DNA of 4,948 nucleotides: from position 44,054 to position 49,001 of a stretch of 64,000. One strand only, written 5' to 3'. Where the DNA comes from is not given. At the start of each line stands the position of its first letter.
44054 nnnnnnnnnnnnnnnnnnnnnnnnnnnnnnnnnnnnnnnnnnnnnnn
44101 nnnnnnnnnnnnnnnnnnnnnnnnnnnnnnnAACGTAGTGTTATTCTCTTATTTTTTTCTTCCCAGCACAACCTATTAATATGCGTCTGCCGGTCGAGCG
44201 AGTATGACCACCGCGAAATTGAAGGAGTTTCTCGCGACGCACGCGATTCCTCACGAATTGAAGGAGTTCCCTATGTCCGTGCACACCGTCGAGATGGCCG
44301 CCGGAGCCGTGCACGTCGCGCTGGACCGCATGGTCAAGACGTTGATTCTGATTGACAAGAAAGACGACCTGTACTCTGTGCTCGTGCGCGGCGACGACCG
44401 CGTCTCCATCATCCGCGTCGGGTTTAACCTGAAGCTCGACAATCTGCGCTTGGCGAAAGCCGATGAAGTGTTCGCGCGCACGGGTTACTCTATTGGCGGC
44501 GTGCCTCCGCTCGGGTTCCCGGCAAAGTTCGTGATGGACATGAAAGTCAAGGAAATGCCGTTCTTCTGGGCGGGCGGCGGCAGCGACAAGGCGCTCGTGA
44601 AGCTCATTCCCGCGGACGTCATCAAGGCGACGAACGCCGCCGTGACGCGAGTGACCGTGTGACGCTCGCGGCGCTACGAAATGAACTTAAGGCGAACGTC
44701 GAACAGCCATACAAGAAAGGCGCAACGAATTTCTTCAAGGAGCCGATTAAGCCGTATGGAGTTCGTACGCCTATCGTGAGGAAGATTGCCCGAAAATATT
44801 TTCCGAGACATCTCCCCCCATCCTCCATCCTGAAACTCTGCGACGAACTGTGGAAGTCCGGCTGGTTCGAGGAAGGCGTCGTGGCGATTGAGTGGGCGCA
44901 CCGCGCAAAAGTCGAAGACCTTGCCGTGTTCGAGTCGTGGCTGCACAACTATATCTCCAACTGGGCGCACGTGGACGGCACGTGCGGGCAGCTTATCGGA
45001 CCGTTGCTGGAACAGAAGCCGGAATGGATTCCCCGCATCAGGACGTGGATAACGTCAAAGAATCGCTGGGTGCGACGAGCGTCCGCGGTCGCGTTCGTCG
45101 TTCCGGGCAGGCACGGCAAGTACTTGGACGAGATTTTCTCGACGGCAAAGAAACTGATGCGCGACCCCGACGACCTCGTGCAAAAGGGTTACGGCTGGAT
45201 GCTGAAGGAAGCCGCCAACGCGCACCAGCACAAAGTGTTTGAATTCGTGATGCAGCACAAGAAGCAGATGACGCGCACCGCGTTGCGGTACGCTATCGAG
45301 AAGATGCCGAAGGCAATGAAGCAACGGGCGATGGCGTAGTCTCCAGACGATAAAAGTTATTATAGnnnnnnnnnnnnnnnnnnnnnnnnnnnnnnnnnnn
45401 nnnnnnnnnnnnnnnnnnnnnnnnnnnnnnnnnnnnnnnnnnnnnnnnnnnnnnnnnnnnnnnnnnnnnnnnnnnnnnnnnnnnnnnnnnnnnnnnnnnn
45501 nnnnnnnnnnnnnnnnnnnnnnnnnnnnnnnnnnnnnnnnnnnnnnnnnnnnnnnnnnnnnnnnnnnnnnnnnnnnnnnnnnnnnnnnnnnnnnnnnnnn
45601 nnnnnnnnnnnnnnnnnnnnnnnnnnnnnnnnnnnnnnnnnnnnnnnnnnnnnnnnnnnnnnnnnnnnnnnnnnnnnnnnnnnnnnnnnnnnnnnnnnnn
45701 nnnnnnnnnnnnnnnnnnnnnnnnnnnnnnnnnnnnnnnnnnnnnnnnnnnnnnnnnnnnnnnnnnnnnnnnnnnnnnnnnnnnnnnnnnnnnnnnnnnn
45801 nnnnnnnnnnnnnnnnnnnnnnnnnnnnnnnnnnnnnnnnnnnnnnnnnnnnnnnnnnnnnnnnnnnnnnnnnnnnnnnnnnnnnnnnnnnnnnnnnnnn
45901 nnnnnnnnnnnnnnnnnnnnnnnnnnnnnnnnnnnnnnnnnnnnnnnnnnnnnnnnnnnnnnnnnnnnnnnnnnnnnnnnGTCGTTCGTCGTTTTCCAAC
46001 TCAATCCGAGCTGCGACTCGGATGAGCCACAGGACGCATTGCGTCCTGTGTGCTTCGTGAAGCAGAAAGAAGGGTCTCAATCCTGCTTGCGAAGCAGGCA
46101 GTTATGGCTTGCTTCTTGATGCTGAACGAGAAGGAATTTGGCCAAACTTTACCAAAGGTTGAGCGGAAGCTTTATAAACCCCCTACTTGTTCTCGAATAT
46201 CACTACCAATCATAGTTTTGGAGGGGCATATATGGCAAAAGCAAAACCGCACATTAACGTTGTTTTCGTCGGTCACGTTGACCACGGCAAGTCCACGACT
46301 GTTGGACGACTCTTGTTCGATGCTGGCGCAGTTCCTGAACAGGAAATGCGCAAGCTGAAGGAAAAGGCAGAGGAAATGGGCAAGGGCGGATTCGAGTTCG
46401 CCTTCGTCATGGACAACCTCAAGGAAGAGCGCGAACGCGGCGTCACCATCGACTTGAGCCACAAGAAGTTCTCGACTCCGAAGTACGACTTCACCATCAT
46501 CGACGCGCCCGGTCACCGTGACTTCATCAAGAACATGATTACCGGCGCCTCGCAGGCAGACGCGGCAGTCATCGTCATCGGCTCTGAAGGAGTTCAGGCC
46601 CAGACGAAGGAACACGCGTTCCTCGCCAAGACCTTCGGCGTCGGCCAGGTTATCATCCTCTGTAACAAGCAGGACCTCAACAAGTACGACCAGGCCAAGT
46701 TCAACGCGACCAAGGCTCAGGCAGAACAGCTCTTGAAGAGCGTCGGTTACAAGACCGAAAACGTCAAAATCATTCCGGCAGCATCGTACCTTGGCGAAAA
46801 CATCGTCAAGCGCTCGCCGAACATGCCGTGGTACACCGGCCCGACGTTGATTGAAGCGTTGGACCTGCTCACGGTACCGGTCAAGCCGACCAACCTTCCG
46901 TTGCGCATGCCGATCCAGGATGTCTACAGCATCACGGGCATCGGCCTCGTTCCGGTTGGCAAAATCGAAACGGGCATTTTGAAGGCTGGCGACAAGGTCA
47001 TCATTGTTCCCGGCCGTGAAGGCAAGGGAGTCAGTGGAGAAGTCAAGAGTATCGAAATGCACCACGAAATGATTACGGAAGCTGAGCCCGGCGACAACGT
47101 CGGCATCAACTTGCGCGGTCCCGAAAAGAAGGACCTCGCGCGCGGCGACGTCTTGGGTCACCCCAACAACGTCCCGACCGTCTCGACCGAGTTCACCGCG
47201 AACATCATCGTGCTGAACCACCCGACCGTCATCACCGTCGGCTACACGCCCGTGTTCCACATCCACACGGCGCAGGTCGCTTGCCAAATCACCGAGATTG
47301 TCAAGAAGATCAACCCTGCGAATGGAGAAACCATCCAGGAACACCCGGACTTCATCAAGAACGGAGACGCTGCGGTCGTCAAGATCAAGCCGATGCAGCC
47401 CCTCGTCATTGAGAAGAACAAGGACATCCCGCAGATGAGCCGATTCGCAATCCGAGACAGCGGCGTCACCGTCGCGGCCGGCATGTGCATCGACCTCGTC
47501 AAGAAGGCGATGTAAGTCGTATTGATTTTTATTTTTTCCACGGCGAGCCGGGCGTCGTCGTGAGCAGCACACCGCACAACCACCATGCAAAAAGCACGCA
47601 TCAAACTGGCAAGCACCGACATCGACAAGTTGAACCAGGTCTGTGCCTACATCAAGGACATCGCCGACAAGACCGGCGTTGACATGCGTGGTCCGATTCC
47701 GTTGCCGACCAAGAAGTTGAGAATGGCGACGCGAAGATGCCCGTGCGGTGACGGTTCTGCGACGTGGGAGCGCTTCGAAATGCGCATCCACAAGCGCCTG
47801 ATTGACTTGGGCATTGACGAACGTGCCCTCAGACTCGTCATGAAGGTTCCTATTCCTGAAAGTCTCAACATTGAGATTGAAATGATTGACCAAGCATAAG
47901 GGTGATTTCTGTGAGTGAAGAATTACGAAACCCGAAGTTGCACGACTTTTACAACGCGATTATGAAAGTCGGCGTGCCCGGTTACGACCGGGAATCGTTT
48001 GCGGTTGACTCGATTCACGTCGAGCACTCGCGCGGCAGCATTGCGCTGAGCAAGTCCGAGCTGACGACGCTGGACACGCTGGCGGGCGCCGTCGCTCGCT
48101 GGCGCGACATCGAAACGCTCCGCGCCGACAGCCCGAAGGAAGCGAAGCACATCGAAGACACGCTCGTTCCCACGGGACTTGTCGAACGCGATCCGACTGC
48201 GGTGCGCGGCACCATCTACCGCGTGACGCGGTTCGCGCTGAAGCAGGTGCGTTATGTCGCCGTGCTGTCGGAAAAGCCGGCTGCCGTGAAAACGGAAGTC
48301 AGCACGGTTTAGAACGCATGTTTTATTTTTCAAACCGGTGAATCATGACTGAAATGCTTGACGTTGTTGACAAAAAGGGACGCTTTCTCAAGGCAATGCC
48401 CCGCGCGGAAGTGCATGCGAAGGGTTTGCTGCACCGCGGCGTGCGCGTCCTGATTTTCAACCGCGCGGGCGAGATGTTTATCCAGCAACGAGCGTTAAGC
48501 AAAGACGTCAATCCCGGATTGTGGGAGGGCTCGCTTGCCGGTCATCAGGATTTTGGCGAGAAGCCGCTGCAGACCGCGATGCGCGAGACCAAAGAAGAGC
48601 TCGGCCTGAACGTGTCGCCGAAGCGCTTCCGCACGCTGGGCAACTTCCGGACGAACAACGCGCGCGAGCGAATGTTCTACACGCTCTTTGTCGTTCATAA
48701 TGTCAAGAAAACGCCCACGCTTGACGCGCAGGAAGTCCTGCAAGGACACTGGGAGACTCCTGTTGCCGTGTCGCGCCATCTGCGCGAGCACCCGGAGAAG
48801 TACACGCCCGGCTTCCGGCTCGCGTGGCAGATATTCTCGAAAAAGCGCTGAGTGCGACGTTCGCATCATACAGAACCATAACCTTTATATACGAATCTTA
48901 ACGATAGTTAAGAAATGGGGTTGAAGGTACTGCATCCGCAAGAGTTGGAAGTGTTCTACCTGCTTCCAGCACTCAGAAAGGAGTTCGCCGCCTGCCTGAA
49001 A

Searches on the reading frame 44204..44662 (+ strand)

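Call 69: search_protein_families(library=pfam, proteins=[window:44204-44662:+], max_evalue=0.01)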
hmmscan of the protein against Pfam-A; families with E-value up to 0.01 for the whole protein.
window:44204-44662:+ (152 aa): 1 family
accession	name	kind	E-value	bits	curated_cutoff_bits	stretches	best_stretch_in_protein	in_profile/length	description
PF04073.20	tRNA_edit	-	3e-24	85.9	25.5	1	26-141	4-122/123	Aminoacyl-tRNA editing domain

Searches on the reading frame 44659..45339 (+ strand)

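Call 69: search_protein_families(library=pfam, proteins=[window:44659-45339:+], max_evalue=0.01)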
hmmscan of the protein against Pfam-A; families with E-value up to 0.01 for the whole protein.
window:44659-45339:+ (226 aa): 1 family
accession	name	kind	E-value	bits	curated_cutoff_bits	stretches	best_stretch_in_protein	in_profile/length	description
PF08713.17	DNA_alkylation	-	5.2e-60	203.2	21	1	7-216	2-213/213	DNA alkylation repair enzyme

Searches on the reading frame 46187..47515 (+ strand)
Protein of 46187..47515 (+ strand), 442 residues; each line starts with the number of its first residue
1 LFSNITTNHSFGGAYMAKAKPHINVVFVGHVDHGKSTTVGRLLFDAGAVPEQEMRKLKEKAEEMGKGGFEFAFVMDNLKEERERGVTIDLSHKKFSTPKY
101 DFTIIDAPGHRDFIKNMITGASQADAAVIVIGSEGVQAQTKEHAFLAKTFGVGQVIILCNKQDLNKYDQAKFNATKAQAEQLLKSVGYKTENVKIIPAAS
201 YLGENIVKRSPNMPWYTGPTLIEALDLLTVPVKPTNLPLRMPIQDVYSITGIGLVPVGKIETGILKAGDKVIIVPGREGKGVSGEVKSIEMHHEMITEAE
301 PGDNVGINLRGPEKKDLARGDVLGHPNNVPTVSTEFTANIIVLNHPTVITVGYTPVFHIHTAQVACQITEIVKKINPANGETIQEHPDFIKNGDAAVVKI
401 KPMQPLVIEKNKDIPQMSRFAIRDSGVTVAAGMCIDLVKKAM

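Call 16: search_protein_families(library=pfam, proteins=[window:46187-47515:+])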
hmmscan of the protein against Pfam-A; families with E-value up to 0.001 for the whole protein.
window:46187-47515:+ (442 aa): 5 families
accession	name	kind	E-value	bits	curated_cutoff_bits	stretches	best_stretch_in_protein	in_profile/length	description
PF00009.33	GTP_EFTU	-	4.3e-53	180.1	26.5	1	20-226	1-183/188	Elongation factor Tu GTP binding domain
PF22594.2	GTP-eEF1A_C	-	3.6e-35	120.8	27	1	335-434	1-100/101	GTP-eEF1A C-terminal domain-like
PF03143.23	GTP_EFTU_D3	-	1.1e-27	96.9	27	1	331-435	3-103/106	Elongation factor Tu C-terminal domain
PF03144.31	GTP_EFTU_D2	-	5.2e-18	65.7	30.3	1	253-323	1-72/73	Elongation factor Tu domain 2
PF01926.29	MMR_HSR1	-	2.6e-05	24.7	21.9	0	76-161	22-113/113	50S ribosome-binding GTPase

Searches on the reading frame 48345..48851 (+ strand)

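Call 69: search_protein_families(library=pfam, proteins=[window:48345-48851:+], max_evalue=0.01)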
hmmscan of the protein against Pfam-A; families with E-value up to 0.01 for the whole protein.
window:48345-48851:+ (168 aa): 1 family
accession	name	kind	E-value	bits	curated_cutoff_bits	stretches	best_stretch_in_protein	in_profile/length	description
PF00293.34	NUDIX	-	5.9e-17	62.4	21.1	1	29-146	2-121/134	NUDIX domain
